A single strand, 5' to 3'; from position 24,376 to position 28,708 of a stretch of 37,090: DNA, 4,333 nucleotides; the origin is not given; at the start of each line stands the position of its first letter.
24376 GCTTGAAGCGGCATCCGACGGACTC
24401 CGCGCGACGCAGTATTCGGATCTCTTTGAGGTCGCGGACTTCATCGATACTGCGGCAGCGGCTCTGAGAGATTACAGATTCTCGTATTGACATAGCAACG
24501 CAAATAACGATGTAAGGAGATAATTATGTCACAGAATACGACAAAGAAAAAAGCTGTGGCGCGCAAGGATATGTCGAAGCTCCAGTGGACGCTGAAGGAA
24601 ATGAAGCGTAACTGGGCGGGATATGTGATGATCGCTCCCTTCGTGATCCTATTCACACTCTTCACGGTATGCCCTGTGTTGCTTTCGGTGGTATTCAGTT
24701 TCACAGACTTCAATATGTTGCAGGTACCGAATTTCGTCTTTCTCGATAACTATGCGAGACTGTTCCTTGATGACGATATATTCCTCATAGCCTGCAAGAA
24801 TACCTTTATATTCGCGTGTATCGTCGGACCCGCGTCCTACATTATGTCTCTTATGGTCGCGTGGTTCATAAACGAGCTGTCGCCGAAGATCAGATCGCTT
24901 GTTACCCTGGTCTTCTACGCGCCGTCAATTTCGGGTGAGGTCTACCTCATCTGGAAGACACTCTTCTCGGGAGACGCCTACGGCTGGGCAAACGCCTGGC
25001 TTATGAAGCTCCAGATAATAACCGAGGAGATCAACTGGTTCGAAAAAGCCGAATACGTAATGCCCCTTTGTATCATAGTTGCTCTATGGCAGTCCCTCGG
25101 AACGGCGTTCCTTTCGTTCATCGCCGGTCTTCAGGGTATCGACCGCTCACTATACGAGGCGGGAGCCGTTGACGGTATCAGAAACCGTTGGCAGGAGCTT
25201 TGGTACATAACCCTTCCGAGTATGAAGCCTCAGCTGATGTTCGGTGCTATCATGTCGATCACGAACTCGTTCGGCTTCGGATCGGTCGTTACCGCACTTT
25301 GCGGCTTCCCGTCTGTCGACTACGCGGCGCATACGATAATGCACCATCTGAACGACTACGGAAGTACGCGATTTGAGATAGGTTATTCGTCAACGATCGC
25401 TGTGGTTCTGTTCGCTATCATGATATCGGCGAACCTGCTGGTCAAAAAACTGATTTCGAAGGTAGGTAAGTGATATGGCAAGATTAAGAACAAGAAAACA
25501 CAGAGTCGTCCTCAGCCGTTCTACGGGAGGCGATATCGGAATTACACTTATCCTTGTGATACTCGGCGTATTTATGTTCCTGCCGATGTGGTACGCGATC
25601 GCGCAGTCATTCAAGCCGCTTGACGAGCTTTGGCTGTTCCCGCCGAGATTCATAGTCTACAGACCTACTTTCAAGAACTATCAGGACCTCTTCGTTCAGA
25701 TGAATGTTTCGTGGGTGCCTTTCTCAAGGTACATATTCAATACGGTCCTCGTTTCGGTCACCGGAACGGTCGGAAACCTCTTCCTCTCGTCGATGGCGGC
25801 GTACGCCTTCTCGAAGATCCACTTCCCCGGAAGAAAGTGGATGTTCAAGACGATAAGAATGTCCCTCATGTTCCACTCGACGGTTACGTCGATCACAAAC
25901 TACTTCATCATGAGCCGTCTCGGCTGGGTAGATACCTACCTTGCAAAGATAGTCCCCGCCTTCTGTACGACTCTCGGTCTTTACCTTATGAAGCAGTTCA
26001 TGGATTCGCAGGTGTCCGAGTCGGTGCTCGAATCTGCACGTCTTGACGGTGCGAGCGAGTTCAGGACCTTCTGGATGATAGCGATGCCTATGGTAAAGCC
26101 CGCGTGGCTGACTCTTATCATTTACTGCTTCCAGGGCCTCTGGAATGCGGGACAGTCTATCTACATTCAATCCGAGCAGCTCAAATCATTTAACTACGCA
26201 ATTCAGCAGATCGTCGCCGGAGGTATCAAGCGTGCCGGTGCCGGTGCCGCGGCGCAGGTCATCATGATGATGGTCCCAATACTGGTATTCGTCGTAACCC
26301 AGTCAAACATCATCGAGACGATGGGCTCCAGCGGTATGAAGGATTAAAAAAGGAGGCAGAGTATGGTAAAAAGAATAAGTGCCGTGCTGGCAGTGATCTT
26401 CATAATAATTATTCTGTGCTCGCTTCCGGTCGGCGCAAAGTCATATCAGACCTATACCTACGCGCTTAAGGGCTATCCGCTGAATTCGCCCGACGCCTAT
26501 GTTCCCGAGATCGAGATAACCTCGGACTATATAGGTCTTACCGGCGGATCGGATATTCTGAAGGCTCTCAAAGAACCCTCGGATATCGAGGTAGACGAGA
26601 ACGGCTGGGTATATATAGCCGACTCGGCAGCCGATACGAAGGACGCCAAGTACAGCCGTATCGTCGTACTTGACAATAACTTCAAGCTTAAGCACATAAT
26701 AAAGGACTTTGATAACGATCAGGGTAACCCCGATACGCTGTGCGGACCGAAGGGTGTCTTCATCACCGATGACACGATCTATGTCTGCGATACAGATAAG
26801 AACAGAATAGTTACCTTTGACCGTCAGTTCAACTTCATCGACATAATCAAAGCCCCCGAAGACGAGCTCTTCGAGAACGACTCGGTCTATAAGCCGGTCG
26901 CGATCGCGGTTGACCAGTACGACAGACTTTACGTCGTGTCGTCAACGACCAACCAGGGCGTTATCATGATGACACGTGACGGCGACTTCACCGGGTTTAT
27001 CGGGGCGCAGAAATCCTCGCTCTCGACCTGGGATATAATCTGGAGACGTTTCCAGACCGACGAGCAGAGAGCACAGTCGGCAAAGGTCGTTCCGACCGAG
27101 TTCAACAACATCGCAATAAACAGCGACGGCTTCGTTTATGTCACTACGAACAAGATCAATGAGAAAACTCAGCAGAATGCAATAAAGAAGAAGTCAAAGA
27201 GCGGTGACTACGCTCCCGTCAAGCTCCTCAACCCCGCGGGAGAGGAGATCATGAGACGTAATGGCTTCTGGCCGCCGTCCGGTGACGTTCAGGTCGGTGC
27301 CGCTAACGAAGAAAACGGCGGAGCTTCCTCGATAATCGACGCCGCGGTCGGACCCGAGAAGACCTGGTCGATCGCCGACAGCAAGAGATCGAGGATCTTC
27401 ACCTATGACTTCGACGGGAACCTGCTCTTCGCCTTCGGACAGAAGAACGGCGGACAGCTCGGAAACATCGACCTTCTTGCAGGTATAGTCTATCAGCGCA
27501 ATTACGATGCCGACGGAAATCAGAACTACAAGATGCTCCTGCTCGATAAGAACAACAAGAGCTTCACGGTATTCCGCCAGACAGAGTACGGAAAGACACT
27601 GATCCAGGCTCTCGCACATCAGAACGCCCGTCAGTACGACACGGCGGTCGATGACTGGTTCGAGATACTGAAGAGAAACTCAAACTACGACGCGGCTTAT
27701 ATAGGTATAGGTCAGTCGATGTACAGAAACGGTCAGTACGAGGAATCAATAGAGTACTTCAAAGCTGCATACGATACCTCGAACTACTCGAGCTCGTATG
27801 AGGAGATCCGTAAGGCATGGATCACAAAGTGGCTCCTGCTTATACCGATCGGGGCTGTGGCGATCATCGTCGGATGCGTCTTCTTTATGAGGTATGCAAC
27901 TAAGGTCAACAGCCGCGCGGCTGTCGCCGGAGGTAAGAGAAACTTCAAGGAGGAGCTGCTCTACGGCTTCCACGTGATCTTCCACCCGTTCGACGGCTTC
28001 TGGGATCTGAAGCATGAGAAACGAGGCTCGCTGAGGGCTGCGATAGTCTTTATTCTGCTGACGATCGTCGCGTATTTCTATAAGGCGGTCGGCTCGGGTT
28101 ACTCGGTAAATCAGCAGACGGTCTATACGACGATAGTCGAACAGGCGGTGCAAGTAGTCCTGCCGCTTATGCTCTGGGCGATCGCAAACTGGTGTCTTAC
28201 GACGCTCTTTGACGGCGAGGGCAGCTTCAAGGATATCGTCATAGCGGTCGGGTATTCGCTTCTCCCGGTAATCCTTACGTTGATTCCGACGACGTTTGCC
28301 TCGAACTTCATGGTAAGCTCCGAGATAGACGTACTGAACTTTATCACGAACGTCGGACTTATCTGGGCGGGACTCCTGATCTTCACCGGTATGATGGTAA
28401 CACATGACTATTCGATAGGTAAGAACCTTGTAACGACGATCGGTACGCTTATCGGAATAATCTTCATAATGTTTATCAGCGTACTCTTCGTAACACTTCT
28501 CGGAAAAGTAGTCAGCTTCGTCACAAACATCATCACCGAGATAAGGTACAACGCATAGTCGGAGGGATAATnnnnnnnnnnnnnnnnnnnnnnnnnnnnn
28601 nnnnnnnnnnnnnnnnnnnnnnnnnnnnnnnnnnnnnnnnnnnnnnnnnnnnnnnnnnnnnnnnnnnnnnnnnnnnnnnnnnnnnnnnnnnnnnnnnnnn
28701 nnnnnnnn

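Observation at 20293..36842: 16-kb seven-gene surface/transport operon with no characterised counterpart known to me: candidate undescribed system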

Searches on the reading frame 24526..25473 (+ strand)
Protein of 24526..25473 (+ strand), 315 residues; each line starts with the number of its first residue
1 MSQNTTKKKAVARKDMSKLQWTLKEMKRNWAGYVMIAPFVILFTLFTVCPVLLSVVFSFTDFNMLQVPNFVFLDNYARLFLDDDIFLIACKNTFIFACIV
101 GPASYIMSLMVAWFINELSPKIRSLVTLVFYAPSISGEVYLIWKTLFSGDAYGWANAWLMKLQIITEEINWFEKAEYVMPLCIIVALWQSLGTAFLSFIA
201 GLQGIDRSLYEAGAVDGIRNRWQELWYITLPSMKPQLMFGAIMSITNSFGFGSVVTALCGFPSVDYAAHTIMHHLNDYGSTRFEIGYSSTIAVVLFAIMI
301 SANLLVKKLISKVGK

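Call 9: search_protein_families(library=pfam, proteins=[window:24526-25473:+], max_evalue=0.01)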
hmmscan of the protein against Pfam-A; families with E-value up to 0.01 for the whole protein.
window:24526-25473:+ (315 aa): 1 family
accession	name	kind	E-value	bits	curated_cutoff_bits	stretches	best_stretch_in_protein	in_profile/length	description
PF00528.27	BPD_transp_1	-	1.2e-12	48.4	26.4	1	107-313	36-182/184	Binding-protein-dependent transport system inner membrane component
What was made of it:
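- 24526..25473 (+): Permease P1 (MalF/UgpA type, 315 aa), first pair. BPD_transp_1 E 1e-12 (call 9).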

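Call 11: search_protein_families(library=ncbifam, proteins=[window:24526-25473:+], max_evalue=0.01)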
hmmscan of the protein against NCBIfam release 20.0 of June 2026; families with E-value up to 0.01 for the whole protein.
window:24526-25473:+ (315 aa): 12 families
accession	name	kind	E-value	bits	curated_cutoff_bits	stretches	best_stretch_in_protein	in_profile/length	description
NF007852.0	PRK10561.1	equivalog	3.1e-17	63.4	335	1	26-304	8-282/295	sn-glycerol-3-phosphate ABC transporter permease UgpA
NF040931.1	ABC_arch_GlcT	equivalog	7.3e-13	48.8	360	1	40-298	5-259/278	glucose ABC transporter permease GlcT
NF007044.0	PRK09497.1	equivalog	1.1e-10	41.4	348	1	34-312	10-280/285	spermidine/putrescine ABC transporter permease PotB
TIGR00969.1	3a0106s02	subfamily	4.4e-07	29.6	240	1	81-309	54-268/272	sulfate ABC transporter permease subunit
NF043074.1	MMSYN1_0196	equivalog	1.8e-06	27.5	350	1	33-124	11-101/277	spermidine/putrescine ABC transporter permease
TIGR02139.1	permease_CysT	equivalog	2.5e-06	27.3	246.1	1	68-306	31-255/265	sulfate ABC transporter permease subunit CysT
NF008232.0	PRK10999.1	equivalog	4.8e-06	25.6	392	1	74-249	268-444/520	maltose ABC transporter permease MalF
TIGR02140.1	permease_CysW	equivalog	8.2e-06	25.5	329.1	1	74-310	34-255/261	sulfate ABC transporter permease subunit CysW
NF006939.0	PRK09421.1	equivalog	7e-05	22.3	262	1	104-302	26-218/230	molybdate ABC transporter permease subunit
NF008208.0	PRK10971.1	equivalog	8.4e-05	22.2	415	1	46-313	22-270/277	sulfate/thiosulfate ABC transporter permease CysT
TIGR02141.1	modB_ABC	equivalog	0.0016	18.1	182.6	0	182-302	83-198/208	molybdate ABC transporter permease subunit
NF007545.0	PRK10160.1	equivalog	0.0038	16.7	342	1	170-309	136-267/275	taurine ABC transporter permease TauC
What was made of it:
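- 24526..25473 (+): Best NCBIfam similarity is to UgpA, below the cut-off (call 11).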

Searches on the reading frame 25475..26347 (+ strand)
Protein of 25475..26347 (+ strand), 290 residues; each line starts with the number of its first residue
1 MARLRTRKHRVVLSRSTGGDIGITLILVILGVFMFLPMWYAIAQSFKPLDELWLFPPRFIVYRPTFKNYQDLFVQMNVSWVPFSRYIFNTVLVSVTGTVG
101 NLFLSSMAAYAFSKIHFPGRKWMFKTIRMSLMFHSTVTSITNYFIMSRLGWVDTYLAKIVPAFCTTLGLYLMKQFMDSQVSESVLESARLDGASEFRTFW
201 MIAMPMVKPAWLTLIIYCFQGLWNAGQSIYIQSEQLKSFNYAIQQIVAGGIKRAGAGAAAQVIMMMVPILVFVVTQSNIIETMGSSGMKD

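Call 9: search_protein_families(library=pfam, proteins=[window:25475-26347:+], max_evalue=0.01)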
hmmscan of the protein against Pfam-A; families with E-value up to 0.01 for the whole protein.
window:25475-26347:+ (290 aa): 1 family
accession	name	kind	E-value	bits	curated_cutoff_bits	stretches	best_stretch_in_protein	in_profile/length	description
PF00528.27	BPD_transp_1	-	2.3e-06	27.9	26.4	1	112-274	43-172/184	Binding-protein-dependent transport system inner membrane component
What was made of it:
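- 25475..26347 (+): Permease P2 (MalG/UgpE type, 290 aa), first pair. BPD_transp_1 (call 9).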

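Call 11: search_protein_families(library=ncbifam, proteins=[window:25475-26347:+], max_evalue=0.01)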
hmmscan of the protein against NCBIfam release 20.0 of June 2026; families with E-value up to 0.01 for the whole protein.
window:25475-26347:+ (290 aa): 15 families
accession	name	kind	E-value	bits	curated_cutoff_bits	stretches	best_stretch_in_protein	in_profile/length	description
NF008210.0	PRK10973.1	equivalog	8.2e-20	71.6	297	1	26-280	14-273/281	sn-glycerol-3-phosphate ABC transporter permease UgpE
NF040932.1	ABC_arch_GlcU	equivalog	3e-19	69.7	340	1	24-280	6-261/272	glucose ABC transporter permease GlcU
NF008231.0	PRK10998.1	equivalog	2.4e-17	63.5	261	1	81-290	79-296/296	maltose ABC transporter permease MalG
TIGR02141.1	modB_ABC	equivalog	1.3e-07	31.5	182.6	1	90-232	3-159/208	molybdate ABC transporter permease subunit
TIGR02139.1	permease_CysT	equivalog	3.3e-07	30.2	246.1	1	83-279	49-257/265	sulfate ABC transporter permease subunit CysT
TIGR01581.1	Mo_ABC_porter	hypoth_equivalog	1.9e-06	27.6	210.3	1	91-219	27-168/225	ABC transporter permease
NF011624.0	PRK15050.1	equivalog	3.3e-05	23.1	247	1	24-160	29-148/297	2-aminoethylphosphonate ABC transporter permease subunit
TIGR01097.1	PhnE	equivalog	6e-05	22.6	216.7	1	62-219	35-192/252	phosphonate ABC transporter, permease protein PhnE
NF007047.0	PRK09500.1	equivalog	9.8e-05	22.1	326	1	32-276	16-249/257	spermidine/putrescine ABC transporter permease PotC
TIGR00969.1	3a0106s02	subfamily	0.00017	21.1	240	0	87-267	63-259/272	sulfate ABC transporter permease subunit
NF006939.0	PRK09421.1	equivalog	0.00019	20.9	262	1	90-231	15-171/230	molybdate ABC transporter permease subunit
TIGR02140.1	permease_CysW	equivalog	0.00021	20.9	329.1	1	54-275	17-252/261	sulfate ABC transporter permease subunit CysW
NF008208.0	PRK10971.1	equivalog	0.00071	19.1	415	0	90-274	63-263/277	sulfate/thiosulfate ABC transporter permease CysT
NF040839.1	tungstate_WtpB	equivalog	0.00098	18.8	340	1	86-275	45-244/251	tungstate ABC transporter permease WtpB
NF007852.0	PRK10561.1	equivalog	0.0011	18.9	335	1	179-281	183-289/295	sn-glycerol-3-phosphate ABC transporter permease UgpA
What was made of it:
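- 25475..26347 (+): It resembles UgpE, GlcU and MalG (call 11).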

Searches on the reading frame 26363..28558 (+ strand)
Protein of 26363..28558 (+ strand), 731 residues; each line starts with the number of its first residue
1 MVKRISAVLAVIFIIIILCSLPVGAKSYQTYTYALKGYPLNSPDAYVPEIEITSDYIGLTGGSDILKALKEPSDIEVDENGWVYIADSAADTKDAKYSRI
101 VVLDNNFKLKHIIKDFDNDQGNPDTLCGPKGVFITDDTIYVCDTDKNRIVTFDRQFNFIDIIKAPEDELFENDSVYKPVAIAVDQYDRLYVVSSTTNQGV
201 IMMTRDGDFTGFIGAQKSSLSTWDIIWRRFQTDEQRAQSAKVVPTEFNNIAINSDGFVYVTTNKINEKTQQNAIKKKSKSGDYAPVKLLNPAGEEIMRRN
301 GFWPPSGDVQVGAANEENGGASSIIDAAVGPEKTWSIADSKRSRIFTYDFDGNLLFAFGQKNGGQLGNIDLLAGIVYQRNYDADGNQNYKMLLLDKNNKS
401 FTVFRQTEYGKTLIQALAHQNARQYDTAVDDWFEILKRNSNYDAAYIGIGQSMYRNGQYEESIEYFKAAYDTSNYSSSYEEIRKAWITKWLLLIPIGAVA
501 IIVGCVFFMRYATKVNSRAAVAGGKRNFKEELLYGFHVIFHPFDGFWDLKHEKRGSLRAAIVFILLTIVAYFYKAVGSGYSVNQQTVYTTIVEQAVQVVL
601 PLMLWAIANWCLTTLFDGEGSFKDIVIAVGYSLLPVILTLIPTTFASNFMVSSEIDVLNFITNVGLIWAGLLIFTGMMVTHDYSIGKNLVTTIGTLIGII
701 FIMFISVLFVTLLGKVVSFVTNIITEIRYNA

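Call 9: search_protein_families(library=pfam, proteins=[window:26363-28558:+], max_evalue=0.01)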
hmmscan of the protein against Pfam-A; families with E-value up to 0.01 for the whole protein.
window:26363-28558:+ (731 aa): 6 families
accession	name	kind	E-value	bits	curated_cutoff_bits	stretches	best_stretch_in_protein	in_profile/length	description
PF04893.22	Yip1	-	2.8e-16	60.3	28.6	1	536-705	1-171/173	Yip1 domain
PF01436.27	NHL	-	2.3e-07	30.9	20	0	126-152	1-28/28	NHL repeat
PF13432.12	TPR_16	-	6.6e-06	26.9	32.7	1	415-475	3-63/65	Tetratricopeptide repeat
PF07719.23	TPR_2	-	0.00018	21.8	27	1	445-470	3-28/34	Tetratricopeptide repeat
PF25021.1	TEN_NHL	-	0.0003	20.3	27.1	0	174-261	259-346/357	Teneurin NHL domain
PF00515.34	TPR_1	-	0.001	19.2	27.8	0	445-469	3-27/34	Tetratricopeptide repeat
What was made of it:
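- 26363..28558 (+): 731-aa membrane protein: N-terminal hydrophobic segment, extracytoplasmic NHL beta-propeller (about aa 30-405), TPR (about 412-485), a TM helix (491-509) and a Yip1 five-TM domain (536-705). Pfam gives Yip1 E 3e-16, NHL 2e-7 and TPR_16 7e-6 (call 9).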

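Call 11: search_protein_families(library=ncbifam, proteins=[window:26363-28558:+], max_evalue=0.01)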
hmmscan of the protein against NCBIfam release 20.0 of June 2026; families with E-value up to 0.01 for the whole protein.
window:26363-28558:+ (731 aa): 5 families
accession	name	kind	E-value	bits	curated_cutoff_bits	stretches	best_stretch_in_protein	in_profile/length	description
NF035926.1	scyF_NHL_VPEP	equivalog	1.6e-12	47.3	350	1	72-249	154-318/376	scytonemin biosynthesis PEP-CTERM protein ScyF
TIGR02552.1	LcrH_SycD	equivalog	0.0025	17.5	104.8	1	416-484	59-127/136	SycD/LcrH family type III secretion system chaperone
NF033206.1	ScyE_fam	subfamily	0.0027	17.3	80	0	65-134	3-80/333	ScyD/ScyE family protein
NF040959.1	MamA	equivalog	0.007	15.8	200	0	413-471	109-167/204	magnetosome protein MamA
TIGR02917.1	PEP_TPR_lipo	equivalog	0.0079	14.1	312.2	0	412-469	264-321/899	XrtA/PEP-CTERM system TPR-repeat protein PrsT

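Call 16: search_solved_structures(query=window:26363-28558:+, max_evalue=1)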
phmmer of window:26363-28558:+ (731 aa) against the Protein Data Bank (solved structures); distinct sequences matched with E-value up to 1: 44.
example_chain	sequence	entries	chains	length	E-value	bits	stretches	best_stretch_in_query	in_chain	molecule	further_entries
6d69_A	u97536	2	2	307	2.8e-07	32.3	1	310-404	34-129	NHL Repeat Region of D. melanogaster Thin | Thin, isoform D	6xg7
8bu0_A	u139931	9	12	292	6.9e-06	27.7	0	422-472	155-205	Consensus tetratricopeptide repeat protein | Crystal structure of an 8-repeat consensus TPR superhelix with Zinc. | Monomer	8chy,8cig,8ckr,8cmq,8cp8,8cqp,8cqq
6vfj_B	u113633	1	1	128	3.5e-05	25.3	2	417-471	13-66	I53_dn5B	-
6vfi_B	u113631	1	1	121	5.1e-05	24.8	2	417-472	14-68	O43_dn18B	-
6v8e_A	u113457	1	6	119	8.1e-05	24.2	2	417-471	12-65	Designed protein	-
6vfh_A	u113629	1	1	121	0.00011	23.7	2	417-472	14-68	T33_dn10A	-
6vl6_A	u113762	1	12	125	0.00051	21.5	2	423-470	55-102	T33_dn2A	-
2fo7_A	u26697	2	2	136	0.00055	21.4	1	422-471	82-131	SYNTHETIC CONSENSUS TPR PROTEIN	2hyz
8ch0_A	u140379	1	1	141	0.00065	21.2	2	422-472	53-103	Consensus tetratricopeptide repeat protein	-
7xn7_q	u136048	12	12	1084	0.00069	21.1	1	418-470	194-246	Component of the Paf1p complex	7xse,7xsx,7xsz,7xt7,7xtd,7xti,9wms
1na0_A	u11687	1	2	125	0.00079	20.9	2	421-473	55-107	designed protein CTPR3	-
5hrz_A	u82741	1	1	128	0.0011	20.5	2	423-473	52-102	TPR domain protein 1na0C3_3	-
5lyn_A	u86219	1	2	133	0.0011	20.4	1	383-475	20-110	Small glutamine-rich tetratricopeptide repeat-containing protein 2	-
5lyp_A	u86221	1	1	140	0.0014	20.1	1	383-475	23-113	Small glutamine-rich tetratricopeptide repeat-containing protein 2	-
8j72_A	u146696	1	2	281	0.0015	20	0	169-222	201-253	E3 ubiquitin-protein ligase TRIM71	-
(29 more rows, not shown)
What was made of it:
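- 26363..28558 (+): PDB sequence hits are to NHL propellers and TPR proteins (call 16).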
